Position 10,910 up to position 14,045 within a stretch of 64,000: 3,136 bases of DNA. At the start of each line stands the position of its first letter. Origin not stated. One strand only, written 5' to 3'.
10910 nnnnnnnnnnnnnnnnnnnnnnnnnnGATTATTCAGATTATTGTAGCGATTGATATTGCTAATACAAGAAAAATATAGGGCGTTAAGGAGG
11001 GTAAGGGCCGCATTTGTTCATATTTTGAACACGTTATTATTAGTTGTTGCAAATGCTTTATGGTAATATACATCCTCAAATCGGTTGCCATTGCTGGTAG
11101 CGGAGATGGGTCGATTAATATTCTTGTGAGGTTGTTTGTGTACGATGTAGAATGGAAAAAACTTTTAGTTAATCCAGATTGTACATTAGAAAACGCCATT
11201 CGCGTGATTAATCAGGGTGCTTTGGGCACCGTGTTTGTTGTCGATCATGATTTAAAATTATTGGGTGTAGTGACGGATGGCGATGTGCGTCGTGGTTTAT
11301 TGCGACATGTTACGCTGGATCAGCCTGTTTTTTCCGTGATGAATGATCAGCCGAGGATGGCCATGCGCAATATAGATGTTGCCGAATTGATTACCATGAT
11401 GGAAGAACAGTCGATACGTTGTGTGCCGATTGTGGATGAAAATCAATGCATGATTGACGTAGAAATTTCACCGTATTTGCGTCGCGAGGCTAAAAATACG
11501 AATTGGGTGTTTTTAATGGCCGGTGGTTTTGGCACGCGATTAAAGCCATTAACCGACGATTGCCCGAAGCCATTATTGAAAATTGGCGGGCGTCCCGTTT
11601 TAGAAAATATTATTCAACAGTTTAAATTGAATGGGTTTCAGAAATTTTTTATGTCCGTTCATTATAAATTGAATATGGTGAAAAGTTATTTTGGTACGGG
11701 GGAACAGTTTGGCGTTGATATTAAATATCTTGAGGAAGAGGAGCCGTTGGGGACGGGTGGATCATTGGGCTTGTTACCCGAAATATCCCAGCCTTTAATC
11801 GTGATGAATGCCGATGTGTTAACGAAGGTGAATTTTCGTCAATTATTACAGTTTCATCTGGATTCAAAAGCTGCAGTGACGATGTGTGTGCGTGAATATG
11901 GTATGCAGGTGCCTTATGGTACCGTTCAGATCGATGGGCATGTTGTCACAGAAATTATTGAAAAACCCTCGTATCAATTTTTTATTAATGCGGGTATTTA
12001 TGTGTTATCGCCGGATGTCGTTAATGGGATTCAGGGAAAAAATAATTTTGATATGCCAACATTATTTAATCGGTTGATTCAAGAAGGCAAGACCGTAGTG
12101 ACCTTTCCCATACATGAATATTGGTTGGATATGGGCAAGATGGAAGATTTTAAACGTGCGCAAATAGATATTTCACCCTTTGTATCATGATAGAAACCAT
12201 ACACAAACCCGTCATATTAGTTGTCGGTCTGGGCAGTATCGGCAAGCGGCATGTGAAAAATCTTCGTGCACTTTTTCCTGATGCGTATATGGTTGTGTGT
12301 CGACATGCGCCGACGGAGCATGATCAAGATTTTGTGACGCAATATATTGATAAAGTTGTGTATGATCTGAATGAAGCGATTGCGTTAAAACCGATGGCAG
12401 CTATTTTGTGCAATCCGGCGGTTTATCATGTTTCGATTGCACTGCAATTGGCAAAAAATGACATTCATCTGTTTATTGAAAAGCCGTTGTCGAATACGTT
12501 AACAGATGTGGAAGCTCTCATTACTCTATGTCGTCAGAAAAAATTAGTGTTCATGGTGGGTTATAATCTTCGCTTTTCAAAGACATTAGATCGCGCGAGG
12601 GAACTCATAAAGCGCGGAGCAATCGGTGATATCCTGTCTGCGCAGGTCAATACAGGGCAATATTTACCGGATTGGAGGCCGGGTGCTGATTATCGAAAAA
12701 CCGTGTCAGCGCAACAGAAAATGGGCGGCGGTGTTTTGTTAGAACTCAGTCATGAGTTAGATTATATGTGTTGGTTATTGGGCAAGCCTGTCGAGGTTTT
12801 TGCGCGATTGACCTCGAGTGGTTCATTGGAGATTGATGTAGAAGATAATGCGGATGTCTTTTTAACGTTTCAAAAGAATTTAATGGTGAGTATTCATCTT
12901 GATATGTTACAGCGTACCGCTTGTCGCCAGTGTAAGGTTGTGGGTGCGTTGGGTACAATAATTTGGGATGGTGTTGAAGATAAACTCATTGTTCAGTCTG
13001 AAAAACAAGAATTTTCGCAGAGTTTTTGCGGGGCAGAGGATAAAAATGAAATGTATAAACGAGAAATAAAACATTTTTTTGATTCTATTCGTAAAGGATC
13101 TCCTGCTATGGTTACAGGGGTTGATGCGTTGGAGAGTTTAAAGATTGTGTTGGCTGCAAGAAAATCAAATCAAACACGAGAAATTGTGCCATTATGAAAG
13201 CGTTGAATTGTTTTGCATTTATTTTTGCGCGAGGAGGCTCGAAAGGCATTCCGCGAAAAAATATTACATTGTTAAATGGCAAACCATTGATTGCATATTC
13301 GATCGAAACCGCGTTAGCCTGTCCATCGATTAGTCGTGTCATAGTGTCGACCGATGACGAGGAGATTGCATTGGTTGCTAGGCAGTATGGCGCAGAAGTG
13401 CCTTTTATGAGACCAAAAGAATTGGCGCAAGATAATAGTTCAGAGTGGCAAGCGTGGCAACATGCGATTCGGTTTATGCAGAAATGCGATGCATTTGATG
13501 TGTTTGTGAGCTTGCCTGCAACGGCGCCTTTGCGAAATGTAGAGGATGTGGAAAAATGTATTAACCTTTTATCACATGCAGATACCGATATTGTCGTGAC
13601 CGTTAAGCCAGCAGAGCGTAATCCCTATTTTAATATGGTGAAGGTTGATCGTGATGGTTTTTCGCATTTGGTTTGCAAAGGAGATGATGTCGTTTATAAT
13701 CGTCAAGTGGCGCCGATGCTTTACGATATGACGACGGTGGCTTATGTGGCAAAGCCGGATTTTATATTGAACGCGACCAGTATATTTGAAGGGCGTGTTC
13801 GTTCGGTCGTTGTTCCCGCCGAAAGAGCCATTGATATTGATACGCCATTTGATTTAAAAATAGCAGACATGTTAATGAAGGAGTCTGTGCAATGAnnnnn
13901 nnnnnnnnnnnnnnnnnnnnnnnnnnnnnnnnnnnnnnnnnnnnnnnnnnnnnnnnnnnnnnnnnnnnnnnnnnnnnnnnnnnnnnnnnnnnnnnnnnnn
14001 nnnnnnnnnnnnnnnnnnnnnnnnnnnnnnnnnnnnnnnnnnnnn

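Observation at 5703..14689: Legionaminic-acid-type nonulosonic acid pathway with a PtmE-like CBS nucleotidyltransferase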

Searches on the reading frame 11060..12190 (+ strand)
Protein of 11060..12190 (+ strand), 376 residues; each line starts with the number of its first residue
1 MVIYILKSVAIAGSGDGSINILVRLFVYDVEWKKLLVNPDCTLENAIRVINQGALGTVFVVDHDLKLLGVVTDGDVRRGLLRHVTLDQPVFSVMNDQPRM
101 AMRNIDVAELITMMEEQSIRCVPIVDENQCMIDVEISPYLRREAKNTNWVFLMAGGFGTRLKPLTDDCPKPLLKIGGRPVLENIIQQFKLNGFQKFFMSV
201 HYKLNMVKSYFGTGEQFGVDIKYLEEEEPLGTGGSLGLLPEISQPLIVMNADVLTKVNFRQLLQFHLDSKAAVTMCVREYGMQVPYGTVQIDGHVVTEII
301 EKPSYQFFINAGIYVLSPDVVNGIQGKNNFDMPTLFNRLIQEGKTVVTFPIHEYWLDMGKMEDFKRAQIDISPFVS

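Call 4: search_protein_families(library=pfam, proteins=[window:11060-12190:+])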
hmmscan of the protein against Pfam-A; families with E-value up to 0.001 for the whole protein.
window:11060-12190:+ (376 aa): 3 families
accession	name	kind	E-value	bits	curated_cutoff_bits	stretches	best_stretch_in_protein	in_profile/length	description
PF00483.29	NTP_transferase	-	1.9e-36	126.4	21.2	1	152-369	4-240/245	Nucleotidyl transferase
PF00571.33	CBS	-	9.9e-13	48.7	24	1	31-80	5-55/57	CBS domain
PF12804.13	NTP_transf_3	-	6.7e-07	30.1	27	1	152-285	3-130/160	MobA-like NTP transferase domain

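Call 5: search_protein_families(library=ncbifam, proteins=[window:11060-12190:+])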
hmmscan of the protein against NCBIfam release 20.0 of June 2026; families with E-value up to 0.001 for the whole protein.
window:11060-12190:+ (376 aa): 41 families (the best 25 are shown)
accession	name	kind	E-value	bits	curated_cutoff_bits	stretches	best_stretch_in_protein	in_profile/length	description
NF052502.1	man1P_GTase_Rv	exception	1.1e-43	149.4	440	1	152-371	5-230/352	mannose-1-phosphate guanylyltransferase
TIGR03992.1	Arch_glmU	subfamily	1.2e-36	126.5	292.1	1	151-360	4-216/393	bifunctional sugar-1-phosphate nucleotidylyltransferase/acetyltransferase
NF049965.1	GlMnHpPGnyltfHddC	equivalog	5.5e-31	107.9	300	1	152-366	5-216/221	D-glycero-D-manno-heptose 1-phosphate guanosyltransferase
NF045761.1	NAMPUrTaseMurU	equivalog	1.5e-30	106.7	250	1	152-367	5-223/226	N-acetylmuramate alpha-1-phosphate uridylyltransferase MurU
NF041313.1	UDPGP_AglF_Halo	equivalog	4.8e-24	85.1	400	1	152-368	5-231/234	UTP--glucose-1-phosphate uridylyltransferase AglF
TIGR02623.1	G1P_cyt_trans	equivalog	3.6e-22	79.1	300.25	2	151-213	4-66/255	glucose-1-phosphate cytidylyltransferase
TIGR01208.1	rmlA_long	equivalog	6.4e-21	74.6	320.25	1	152-368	4-231/353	glucose-1-phosphate thymidylyltransferase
NF041173.1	Sug_nt_acttase_Thmprot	equivalog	6.2e-17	61.6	600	1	150-361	3-217/405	bifunctional sugar-1-phosphate nucleotidylyltransferase/acetyltransferase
TIGR02091.1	glgC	equivalog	8.3e-14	51.4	424.9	1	245-371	115-259/364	glucose-1-phosphate adenylyltransferase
TIGR00393.1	kpsF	subfamily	8.6e-13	48.5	203.7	1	37-132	169-264/268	KpsF/GutQ family sugar-phosphate isomerase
NF003670.0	PRK05293.1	equivalog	1.3e-12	47.4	470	2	246-371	121-258/382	glucose-1-phosphate adenylyltransferase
NF045697.1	MurNAcPUrMurU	equivalog_domain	1e-11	44.7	370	1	152-361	2-218/229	N-acetylmuramate alpha-1-phosphate uridylyltransferase MurU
NF010940.0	PRK14360.1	equivalog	3.2e-11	42.5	602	1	150-316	4-176/452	bifunctional UDP-N-acetylglucosamine diphosphorylase/glucosamine-1-phosphate N-acetyltransferase GlmU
TIGR01173.1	glmU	equivalog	2.8e-10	39.6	366.85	1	150-316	3-172/452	bifunctional UDP-N-acetylglucosamine diphosphorylase/glucosamine-1-phosphate N-acetyltransferase GlmU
NF001947.0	PRK00725.1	subfamily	2.8e-10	39.5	470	1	142-178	11-47/426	glucose-1-phosphate adenylyltransferase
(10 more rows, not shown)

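Call 94: search_protein_families(library=pfam, proteins=[L101:9351-9989:+], max_evalue=0.01)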
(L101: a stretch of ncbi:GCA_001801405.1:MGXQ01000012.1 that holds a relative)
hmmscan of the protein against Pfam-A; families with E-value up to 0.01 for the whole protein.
L101:9351-9989:+ (212 aa): 4 families
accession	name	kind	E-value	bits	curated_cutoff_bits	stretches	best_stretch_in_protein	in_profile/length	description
PF00132.30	Hexapep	-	4.6e-16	58.2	27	3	160-193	1-34/36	Bacterial transferase hexapeptide (six repeats)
PF17836.7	PglD_N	-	1.3e-12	48.5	23.4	1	4-85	1-77/78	PglD N-terminal domain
PF25084.1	LbH_EIF2B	-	5.2e-06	26.9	54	1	129-193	8-70/105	EIF2B subunit epsilon LbH domain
PF14602.12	Hexapep_2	-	3.6e-05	23.8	27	0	141-175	6-32/34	Hexapeptide repeat of succinyl-transferase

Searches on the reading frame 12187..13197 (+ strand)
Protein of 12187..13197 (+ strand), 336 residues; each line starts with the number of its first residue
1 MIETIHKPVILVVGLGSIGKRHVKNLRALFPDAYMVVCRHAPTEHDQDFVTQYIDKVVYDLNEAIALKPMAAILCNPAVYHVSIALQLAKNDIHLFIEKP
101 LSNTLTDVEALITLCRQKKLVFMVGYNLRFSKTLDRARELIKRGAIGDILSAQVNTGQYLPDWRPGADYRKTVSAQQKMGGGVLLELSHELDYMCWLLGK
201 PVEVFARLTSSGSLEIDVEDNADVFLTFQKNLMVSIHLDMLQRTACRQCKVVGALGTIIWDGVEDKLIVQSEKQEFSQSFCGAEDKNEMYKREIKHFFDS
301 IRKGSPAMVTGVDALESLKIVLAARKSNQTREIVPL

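Call 4: search_protein_families(library=pfam, proteins=[window:12187-13197:+])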
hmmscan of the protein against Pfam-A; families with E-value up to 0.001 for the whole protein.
window:12187-13197:+ (336 aa): 4 families
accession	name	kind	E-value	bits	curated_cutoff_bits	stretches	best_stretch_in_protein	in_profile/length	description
PF22725.1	GFO_IDH_MocA_C3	-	9.6e-21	74.5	27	1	136-258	3-123/124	GFO/IDH/MocA C-terminal domain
PF02894.22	GFO_IDH_MocA_C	-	1.5e-20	74.4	22.9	1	138-335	1-217/218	Oxidoreductase family, C-terminal alpha/beta domain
PF01408.29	GFO_IDH_MocA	-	2.4e-16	60.9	24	1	10-126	3-120/120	Oxidoreductase family, NAD-binding Rossmann fold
PF00719.24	Pyrophosphatase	-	0.00033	20.9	23.5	1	240-303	61-124/153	Inorganic pyrophosphatase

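Call 5: search_protein_families(library=ncbifam, proteins=[window:12187-13197:+])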
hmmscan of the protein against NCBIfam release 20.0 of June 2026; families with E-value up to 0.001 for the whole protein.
window:12187-13197:+ (336 aa): 9 families
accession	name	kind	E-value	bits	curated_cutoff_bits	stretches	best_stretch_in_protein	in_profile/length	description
TIGR04380.1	myo_inos_iolG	equivalog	5.4e-35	120.8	355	1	10-334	4-329/330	inositol 2-dehydrogenase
NF040723.1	UDP-GlcNAcDh_Arch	equivalog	4.6e-34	118.3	450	1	12-328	5-301/302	UDP-N-acetylglucosamine 3-dehydrogenase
NF041392.1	XylDh_Gfo6_Halo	equivalog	1.4e-18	66.8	350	1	72-334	86-348/350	D-xylose 1-dehydrogenase Gfo6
NF052479.1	LevoglcsnDh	equivalog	5.8e-14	51.6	650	1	74-207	79-211/386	levoglucosan dehydrogenase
NF052679.1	InsChiInosDhIolG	equivalog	6.8e-13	48.3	540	1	11-305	6-295/343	bifunctional inositol 2-dehydrogenase/D-chiro-inositol 1-dehydrogenase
NF007574.0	PRK10206.1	equivalog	4.5e-09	35.8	352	1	57-264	53-251/345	oxidoreductase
NF008607.0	PRK11579.1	subfamily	2e-08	33.6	330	1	74-264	70-253/346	oxidoreductase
NF058561.1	BT_2158_fam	equivalog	2.4e-05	23.1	750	1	10-158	38-186/487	glycoside 3-dehydrogenase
NF058563.1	BT_2159_fam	equivalog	0.00032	19.8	650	1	12-151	5-145/350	disaccharide 3-dehydrogenase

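Call 43: search_solved_structures(query=window:12187-13197:+, max_evalue=0.00001, show_alignments=1)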
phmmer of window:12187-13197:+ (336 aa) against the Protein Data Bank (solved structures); distinct sequences matched with E-value up to 0.00001: 54.
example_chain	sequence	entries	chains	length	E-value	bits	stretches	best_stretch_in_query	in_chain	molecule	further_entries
3ezy_A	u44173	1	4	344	1.4e-23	86.7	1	11-333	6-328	Dehydrogenase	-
6o15_A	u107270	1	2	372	4.6e-14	55.4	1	32-206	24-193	Uncharacterized oxidoreductase YjhC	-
4mkx_A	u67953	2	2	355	1.5e-13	53.7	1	10-334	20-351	Inositol dehydrogenase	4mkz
4n54_A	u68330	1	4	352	1.7e-13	53.6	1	10-334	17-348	Inositol dehydrogenase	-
2glx_A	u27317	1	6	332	5.1e-13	52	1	79-330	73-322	1,5-anhydro-D-fructose reductase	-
3ip3_A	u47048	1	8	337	1.2e-12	50.8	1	81-334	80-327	Oxidoreductase, putative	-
8tdi_L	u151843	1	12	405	5.3e-12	48.7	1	60-230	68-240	P2B11 Glucuronide-3-dehydrogenase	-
4koa_A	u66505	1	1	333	9.5e-12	47.8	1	54-330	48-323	1,5-anhydro-D-fructose reductase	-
3q2k_A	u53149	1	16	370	1.2e-11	47.5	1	13-264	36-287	oxidoreductase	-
6z3b_B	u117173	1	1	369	3.7e-11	45.9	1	56-205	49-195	Gfo/Idh/MocA family oxidoreductase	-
6z3b_A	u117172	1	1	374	3.8e-11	45.8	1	56-205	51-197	Gfo/Idh/MocA family oxidoreductase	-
6z3c_AAA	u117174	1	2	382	4e-11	45.8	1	56-205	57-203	Gfo/Idh/MocA family oxidoreductase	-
6nor_A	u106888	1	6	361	5.3e-11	45.4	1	10-236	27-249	Putative NAD dependent dehydrogenase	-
6a3f_A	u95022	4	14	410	5.9e-11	45.2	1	74-206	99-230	Putative dehydrogenase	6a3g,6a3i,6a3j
4hkt_A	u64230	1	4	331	6.9e-11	45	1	12-327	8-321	Inositol 2-dehydrogenase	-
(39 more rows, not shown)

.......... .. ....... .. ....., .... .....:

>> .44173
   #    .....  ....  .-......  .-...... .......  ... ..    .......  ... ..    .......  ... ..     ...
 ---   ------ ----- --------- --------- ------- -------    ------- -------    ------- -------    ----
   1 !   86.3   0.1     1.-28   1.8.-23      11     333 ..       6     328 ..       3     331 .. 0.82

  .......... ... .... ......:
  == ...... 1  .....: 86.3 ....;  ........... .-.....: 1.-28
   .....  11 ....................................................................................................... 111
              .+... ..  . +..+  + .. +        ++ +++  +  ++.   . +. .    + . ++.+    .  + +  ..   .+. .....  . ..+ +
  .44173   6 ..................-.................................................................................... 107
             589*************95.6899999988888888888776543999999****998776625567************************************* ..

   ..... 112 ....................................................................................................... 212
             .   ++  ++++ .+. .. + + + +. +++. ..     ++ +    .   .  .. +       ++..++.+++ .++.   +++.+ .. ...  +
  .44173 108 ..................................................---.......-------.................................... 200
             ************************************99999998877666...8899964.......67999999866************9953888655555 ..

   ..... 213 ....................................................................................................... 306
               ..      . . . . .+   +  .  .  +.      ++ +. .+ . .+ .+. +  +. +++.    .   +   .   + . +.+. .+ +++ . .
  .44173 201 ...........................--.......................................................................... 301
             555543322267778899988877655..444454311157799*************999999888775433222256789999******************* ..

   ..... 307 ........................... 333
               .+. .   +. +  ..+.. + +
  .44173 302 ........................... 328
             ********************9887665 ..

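Call 94: search_protein_families(library=pfam, proteins=[L101:9351-9989:+], max_evalue=0.01)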
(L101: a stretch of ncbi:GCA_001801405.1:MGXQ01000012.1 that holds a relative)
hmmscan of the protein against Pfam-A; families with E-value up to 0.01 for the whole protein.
L101:9351-9989:+ (212 aa): 4 families
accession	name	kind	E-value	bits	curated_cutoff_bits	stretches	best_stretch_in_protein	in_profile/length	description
PF00132.30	Hexapep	-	4.6e-16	58.2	27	3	160-193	1-34/36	Bacterial transferase hexapeptide (six repeats)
PF17836.7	PglD_N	-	1.3e-12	48.5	23.4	1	4-85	1-77/78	PglD N-terminal domain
PF25084.1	LbH_EIF2B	-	5.2e-06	26.9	54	1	129-193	8-70/105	EIF2B subunit epsilon LbH domain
PF14602.12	Hexapep_2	-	3.6e-05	23.8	27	0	141-175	6-32/34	Hexapeptide repeat of succinyl-transferase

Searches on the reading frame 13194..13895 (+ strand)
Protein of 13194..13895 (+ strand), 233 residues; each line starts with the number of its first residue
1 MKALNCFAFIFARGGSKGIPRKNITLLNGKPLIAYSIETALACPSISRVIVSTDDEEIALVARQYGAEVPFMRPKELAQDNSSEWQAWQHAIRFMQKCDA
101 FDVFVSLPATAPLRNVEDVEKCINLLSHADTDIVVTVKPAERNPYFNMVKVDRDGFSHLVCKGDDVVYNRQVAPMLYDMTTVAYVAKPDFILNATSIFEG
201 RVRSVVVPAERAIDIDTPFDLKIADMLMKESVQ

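Call 4: search_protein_families(library=pfam, proteins=[window:13194-13895:+])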
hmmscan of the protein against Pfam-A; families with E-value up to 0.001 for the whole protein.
window:13194-13895:+ (233 aa): 2 families
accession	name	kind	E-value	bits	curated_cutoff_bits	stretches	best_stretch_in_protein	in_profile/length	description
PF02348.25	CTP_transf_3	-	1.1e-21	78.1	22.6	1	9-206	3-186/217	Cytidylyltransferase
PF12804.13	NTP_transf_3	-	1e-05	26.2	27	1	22-145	16-131/160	MobA-like NTP transferase domain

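Call 5: search_protein_families(library=ncbifam, proteins=[window:13194-13895:+])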
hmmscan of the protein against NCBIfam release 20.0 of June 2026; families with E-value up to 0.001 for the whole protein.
window:13194-13895:+ (233 aa): 9 families
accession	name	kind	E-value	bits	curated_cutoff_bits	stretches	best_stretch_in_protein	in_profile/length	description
TIGR03584.1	PseF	equivalog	2e-45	155.2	205.7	1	8-229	2-221/222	pseudaminic acid cytidylyltransferase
NF003952.0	PRK05450.1-5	subfamily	7e-13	48.3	193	1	6-151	3-145/250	3-deoxy-manno-octulosonate cytidylyltransferase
NF003950.0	PRK05450.1-3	subfamily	3.3e-12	46.3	234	1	6-137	3-128/248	3-deoxy-manno-octulosonate cytidylyltransferase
NF009905.0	PRK13368.1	subfamily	4.7e-11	42.5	255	1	5-151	2-143/243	3-deoxy-manno-octulosonate cytidylyltransferase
NF003948.0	PRK05450.1-1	equivalog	8.1e-09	35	281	1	4-139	4-133/248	3-deoxy-manno-octulosonate cytidylyltransferase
TIGR00466.1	kdsB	equivalog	1.2e-07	31.4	155.2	1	9-151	6-144/241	3-deoxy-manno-octulosonate cytidylyltransferase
NF001183.0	PRK00155.1-3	subfamily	0.00022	20.6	166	0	13-58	14-58/237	D-ribitol-5-phosphate cytidylyltransferase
TIGR00453.1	ispD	equivalog_domain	0.00032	20.2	181.3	0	22-69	19-66/219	2-C-methyl-D-erythritol 4-phosphate cytidylyltransferase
NF001186.0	PRK00155.2-3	equivalog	0.00039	19.9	253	0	21-229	23-223/224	2-C-methyl-D-erythritol 4-phosphate cytidylyltransferase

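Call 45: search_solved_structures(query=window:13194-13895:+, max_evalue=0.00001, show_alignments=1)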
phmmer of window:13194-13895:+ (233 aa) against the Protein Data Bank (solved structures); distinct sequences matched with E-value up to 0.00001: 7.
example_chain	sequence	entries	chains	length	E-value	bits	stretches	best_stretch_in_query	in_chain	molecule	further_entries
9ftb_A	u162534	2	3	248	1.6e-28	103.2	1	7-226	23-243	NeuA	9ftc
6ifd_A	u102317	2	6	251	1.9e-25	93.1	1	7-226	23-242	CMP-N-acetylneuraminate Synthetase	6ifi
1eyr_A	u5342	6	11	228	1.8e-21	80.1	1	7-229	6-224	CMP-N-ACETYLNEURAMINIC ACID SYNTHETASE | N-acylneuraminate cytidylyltransferase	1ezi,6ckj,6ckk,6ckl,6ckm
1qwj_A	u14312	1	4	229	5.1e-18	68.9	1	7-226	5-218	cytidine monophospho-N-acetylneuraminic acid synthetase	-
9t4z_A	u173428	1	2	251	2.9e-15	59.9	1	6-142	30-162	PpNeuA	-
3duv_A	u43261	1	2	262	1.6e-07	34.6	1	9-157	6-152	3-deoxy-manno-octulosonate cytidylyltransferase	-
1vh3_A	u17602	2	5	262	1.6e-07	34.6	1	9-157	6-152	3-deoxy-manno-octulosonate cytidylyltransferase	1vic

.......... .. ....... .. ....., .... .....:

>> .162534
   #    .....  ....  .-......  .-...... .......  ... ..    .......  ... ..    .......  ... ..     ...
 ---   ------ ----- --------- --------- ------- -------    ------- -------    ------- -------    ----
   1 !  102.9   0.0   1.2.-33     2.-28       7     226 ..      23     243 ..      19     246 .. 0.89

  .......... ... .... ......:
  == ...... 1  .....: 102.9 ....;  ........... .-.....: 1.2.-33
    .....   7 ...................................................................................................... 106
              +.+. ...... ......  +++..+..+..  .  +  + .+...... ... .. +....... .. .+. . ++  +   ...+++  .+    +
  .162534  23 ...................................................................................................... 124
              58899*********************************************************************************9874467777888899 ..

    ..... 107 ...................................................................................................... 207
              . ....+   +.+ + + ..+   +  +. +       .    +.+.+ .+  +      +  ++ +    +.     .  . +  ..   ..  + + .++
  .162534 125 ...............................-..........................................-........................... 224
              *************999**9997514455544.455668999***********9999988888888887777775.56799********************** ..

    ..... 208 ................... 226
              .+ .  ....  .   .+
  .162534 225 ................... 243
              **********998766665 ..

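Call 94: search_protein_families(library=pfam, proteins=[L101:9351-9989:+], max_evalue=0.01)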
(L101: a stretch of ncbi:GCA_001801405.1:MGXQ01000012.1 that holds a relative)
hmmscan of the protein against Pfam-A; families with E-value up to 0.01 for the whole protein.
L101:9351-9989:+ (212 aa): 4 families
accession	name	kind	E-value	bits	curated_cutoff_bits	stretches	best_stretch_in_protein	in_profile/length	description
PF00132.30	Hexapep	-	4.6e-16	58.2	27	3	160-193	1-34/36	Bacterial transferase hexapeptide (six repeats)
PF17836.7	PglD_N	-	1.3e-12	48.5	23.4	1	4-85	1-77/78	PglD N-terminal domain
PF25084.1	LbH_EIF2B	-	5.2e-06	26.9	54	1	129-193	8-70/105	EIF2B subunit epsilon LbH domain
PF14602.12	Hexapep_2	-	3.6e-05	23.8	27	0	141-175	6-32/34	Hexapeptide repeat of succinyl-transferase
